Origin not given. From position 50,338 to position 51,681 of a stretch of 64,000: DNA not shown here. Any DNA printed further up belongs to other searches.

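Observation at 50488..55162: Seven-gene minus-strand operon of unknown function combining redox selenoproteins, Cys-cluster proteins and an SMC-head ATPase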

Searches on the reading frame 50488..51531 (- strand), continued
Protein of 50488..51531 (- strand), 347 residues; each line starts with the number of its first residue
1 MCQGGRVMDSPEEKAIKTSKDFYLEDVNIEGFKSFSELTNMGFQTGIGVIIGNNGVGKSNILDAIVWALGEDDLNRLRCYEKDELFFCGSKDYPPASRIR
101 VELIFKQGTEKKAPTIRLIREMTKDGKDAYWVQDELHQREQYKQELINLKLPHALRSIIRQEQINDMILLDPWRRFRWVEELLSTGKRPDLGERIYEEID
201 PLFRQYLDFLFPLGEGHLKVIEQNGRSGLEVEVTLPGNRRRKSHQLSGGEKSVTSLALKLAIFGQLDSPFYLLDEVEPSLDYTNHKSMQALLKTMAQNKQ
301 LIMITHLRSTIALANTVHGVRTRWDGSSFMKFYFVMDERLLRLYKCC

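Call 90: find_encoding_contigs(protein=P0195, flank=10000, max_places=1)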
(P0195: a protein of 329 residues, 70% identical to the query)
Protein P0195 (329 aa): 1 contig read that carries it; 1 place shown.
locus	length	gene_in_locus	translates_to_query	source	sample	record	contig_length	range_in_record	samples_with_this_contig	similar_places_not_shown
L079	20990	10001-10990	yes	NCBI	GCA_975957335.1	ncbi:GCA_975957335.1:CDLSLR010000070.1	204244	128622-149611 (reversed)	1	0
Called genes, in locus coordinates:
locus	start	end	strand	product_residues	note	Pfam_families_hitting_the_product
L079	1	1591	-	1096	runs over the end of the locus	PF04257:RecC_N, PF27451:RecC_4th, PF17946:RecC_C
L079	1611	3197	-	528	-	PF00732:GMC_oxred_N (faint), PF00890:FAD_binding_2 (weak), PF01266:DAO (faint), PF07992:Pyr_redox_2 (faint), PF13450:NAD_binding_8 (weak), PF05199:GMC_oxred_C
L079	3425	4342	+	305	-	PF01497:Peripla_BP_2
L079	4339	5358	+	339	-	PF01032:FecCD, PF00950:ABC-3 (weak)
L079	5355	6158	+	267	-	PF13476:AAA_23 (weak), PF02463:SMC_N (faint), PF00005:ABC_tran, PF13304:AAA_21 (weak)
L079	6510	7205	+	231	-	PF00970:FAD_binding_6 (weak), PF00175:NAD_binding_1 (faint)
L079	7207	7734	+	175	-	PF02572:CobA_CobO_BtuR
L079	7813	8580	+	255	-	PF07796:DUF1638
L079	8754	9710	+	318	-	PF12637:TSCPD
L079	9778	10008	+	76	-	-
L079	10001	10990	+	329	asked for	PF02463:SMC_N, PF13175:AAA_15, PF13476:AAA_23, PF13555:AAA_29 (faint), PF00005:ABC_tran (faint), PF13304:AAA_21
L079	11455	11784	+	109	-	-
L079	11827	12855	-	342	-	PF02492:cobW, PF07683:CobW_C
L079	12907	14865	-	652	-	PF10589:NADH_4Fe-4S, PF14691:Fer4_20, PF01266:DAO, PF01946:Thi4 (weak), PF07992:Pyr_redox_2, PF12831:FAD_oxidored (weak), PF13450:NAD_binding_8, PF01593:Amino_oxidase (weak), +3 more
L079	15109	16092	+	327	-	PF02007:MtrH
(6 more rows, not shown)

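Call 91: find_encoding_contigs(protein=P0131, flank=10000, max_places=1)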
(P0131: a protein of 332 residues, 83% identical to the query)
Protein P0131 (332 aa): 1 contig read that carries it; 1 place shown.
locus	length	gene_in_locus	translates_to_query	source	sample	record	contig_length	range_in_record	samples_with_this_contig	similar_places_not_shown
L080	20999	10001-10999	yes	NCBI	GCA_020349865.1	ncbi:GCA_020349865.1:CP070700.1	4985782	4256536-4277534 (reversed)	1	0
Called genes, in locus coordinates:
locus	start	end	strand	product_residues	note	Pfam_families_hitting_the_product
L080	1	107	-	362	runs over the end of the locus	PF00005:ABC_tran, PF02463:SMC_N (weak), PF13304:AAA_21 (weak), PF17850:CysA_C_terminal (faint), PF08402:TOBE_2 (weak)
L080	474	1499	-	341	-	PF01547:SBP_bac_1, PF13416:SBP_bac_8, PF13343:SBP_bac_6, PF13531:SBP_bac_11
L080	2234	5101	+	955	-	PF13426:PAS_9, PF00989:PAS, PF08448:PAS_4, PF01590:GAF, PF13185:GAF_2, PF13492:GAF_3, PF01590:GAF, PF13185:GAF_2, +7 more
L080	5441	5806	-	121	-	PF00190:Cupin_1 (weak), PF02311:AraC_binding, PF01050:MannoseP_isomer (weak), PF05899:Cupin_3 (weak), PF07883:Cupin_2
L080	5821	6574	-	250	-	PF00881:Nitroreductase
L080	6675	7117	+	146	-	-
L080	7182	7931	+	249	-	-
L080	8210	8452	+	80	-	-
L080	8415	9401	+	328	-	PF12637:TSCPD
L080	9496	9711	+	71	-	-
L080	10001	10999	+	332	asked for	PF02463:SMC_N, PF13175:AAA_15, PF13476:AAA_23, PF13304:AAA_21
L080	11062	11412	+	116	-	-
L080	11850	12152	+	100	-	-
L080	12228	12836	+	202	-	PF01135:PCMT, PF13489:Methyltransf_23, PF01209:Ubie_methyltran, PF06325:PrmA, PF13847:Methyltransf_31, PF08241:Methyltransf_11, PF08242:Methyltransf_12, PF13649:Methyltransf_25, +1 more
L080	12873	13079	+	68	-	-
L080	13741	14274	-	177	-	PF04351:PilP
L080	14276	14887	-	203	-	PF04350:PilO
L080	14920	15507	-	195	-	PF05137:PilN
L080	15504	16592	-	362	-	PF11104:PilM_2, PF14450:FtsA (weak)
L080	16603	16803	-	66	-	PF01381:HTH_3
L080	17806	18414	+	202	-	PF10502:Peptidase_S26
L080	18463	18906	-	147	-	PF00293:NUDIX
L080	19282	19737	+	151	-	PF00582:Usp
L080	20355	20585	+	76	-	-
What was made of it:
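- The near relative L080 has no B12 gene within 10 kb (call 91).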
